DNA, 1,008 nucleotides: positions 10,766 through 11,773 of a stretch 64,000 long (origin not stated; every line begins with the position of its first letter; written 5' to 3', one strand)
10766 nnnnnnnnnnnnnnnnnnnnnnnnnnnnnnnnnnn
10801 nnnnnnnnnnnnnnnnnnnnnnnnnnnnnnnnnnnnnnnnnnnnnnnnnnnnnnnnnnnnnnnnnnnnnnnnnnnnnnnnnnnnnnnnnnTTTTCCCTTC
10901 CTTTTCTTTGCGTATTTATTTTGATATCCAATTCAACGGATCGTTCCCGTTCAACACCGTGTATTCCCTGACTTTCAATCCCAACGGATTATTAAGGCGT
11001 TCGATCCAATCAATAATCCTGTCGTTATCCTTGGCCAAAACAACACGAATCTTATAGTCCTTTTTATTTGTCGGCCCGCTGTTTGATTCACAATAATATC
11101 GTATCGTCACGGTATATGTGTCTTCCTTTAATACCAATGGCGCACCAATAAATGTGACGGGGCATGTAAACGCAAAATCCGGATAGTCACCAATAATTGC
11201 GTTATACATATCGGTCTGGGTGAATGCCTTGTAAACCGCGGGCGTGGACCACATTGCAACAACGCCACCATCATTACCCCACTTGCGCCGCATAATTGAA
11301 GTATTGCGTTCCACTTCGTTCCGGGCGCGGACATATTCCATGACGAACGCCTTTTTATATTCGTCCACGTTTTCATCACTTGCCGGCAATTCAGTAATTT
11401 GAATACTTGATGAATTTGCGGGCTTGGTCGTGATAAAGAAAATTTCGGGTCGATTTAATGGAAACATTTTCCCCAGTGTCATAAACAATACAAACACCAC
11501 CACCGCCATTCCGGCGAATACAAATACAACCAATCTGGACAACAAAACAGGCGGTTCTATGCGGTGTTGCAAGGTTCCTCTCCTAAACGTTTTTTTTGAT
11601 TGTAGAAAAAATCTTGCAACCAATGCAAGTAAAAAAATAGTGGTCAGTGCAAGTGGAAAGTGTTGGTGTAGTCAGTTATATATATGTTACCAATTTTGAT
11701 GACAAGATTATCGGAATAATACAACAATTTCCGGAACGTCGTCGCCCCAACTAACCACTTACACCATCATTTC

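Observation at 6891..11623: Isolated virB8-virB9-virB10 operon with no ATPase, pilin or coupling-protein genes nearby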

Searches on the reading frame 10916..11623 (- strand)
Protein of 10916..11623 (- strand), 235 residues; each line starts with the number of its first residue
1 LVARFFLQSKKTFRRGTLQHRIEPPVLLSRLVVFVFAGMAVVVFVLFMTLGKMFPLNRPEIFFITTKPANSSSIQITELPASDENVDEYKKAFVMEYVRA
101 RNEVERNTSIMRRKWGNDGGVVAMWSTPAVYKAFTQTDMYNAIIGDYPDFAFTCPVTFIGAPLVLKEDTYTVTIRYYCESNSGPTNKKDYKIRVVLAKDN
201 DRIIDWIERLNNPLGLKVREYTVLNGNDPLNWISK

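Call 3: search_protein_families(library=pfam, proteins=[window:10916-11623:-], max_evalue=0.1)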
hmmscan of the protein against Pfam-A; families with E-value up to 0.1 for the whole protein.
window:10916-11623:- (235 aa): 1 family
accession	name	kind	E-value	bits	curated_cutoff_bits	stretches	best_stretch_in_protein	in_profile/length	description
PF04335.19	VirB8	-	1.6e-10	41.6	23.2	1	31-222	19-209/213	VirB8 protein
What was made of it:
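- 10916..11572 (-): virB8-like gene (218 aa from TTG 11572). It has a short cytoplasmic tail, one transmembrane helix and a periplasmic VirB8 domain ending in the NPLG motif. Pfam VirB8 E 1.6e-10 (call 3).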

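Call 18: search_protein_families(library=ncbifam, proteins=[window:10916-11623:-], max_evalue=0.1)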
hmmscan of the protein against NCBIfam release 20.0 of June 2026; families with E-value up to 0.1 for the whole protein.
window:10916-11623:- (235 aa): 1 family
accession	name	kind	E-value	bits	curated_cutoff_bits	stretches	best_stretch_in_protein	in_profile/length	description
NF010439.0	PRK13865.1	equivalog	2.4e-05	23.9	188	1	29-136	37-138/237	type IV secretion system protein VirB8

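Call 101: search_protein_families(library=phrogs, proteins=[window:10916-11575:-], max_evalue=0.01)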
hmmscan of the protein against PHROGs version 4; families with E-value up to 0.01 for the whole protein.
window:10916-11575:- (219 aa): 0 families
